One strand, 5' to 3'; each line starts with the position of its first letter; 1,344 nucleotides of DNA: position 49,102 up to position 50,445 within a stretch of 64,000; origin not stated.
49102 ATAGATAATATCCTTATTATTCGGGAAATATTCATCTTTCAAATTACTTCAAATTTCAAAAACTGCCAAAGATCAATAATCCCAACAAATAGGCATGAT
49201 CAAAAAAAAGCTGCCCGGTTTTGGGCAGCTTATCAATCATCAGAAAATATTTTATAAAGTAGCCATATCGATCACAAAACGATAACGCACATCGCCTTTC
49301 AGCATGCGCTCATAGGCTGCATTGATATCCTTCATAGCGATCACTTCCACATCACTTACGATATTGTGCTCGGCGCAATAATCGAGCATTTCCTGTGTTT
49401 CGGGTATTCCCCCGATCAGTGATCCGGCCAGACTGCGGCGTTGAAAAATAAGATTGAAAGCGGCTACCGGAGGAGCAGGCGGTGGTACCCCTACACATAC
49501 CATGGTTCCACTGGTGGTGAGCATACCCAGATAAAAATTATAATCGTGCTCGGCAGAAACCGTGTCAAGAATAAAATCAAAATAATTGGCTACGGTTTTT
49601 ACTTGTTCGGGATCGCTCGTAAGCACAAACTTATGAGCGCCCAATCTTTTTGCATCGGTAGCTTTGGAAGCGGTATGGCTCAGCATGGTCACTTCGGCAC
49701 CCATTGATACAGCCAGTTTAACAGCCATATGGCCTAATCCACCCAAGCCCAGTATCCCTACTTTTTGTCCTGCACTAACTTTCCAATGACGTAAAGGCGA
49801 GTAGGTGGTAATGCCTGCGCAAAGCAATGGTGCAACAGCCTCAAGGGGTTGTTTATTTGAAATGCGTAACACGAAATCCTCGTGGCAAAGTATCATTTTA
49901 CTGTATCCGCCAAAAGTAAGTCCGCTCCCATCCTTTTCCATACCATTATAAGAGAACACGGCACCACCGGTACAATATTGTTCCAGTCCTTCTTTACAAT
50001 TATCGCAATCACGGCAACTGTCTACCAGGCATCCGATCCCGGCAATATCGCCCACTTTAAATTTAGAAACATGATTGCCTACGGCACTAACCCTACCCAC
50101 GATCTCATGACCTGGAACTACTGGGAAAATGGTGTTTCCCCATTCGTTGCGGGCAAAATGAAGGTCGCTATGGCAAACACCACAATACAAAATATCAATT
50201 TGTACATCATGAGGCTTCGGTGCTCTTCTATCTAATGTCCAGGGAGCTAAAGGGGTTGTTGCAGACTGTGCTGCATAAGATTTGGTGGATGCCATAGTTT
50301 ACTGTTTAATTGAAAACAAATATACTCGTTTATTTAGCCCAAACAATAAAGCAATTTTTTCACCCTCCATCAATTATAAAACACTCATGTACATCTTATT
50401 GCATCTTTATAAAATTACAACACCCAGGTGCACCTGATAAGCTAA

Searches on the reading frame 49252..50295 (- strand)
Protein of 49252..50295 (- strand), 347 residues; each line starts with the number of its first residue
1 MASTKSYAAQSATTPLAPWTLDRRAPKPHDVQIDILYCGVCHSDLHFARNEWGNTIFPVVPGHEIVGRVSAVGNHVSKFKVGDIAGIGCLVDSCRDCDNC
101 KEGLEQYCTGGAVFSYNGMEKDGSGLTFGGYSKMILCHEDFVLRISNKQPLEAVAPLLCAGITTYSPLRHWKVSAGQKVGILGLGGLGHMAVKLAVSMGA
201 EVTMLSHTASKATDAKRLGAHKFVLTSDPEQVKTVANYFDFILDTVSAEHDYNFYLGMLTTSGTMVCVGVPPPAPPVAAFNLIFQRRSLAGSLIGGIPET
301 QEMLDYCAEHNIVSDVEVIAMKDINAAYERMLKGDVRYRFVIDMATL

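Call 10: search_protein_families(library=pfam, proteins=[window:49252-50295:-], max_evalue=0.001)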
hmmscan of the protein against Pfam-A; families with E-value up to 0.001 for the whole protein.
window:49252-50295:- (347 aa): 6 families
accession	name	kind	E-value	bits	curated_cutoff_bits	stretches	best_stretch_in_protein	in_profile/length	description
PF08240.17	ADH_N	-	4.6e-24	85.1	23.5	1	27-146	1-103/104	Alcohol dehydrogenase GroES-like domain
PF00107.32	ADH_zinc_N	-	2.2e-23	83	31.8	1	186-308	1-128/129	Zinc-binding dehydrogenase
PF01262.27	AlaDh_PNT_C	-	6.8e-05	22.8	23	1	177-246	29-100/214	Alanine dehydrogenase/PNT, C-terminal domain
PF02826.25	2-Hacid_dh_C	-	0.00012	22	25.1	1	175-222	35-82/178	D-isomer specific 2-hydroxyacid dehydrogenase, NAD binding domain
PF13602.12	ADH_zinc_N_2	-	0.00015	23.1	27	1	218-336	1-128/134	Zinc-binding dehydrogenase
PF22660.2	RS_preATP-grasp-like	-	0.00032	21.5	27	1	177-241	2-65/98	Ribonucleotide synthetase preATP-grasp domain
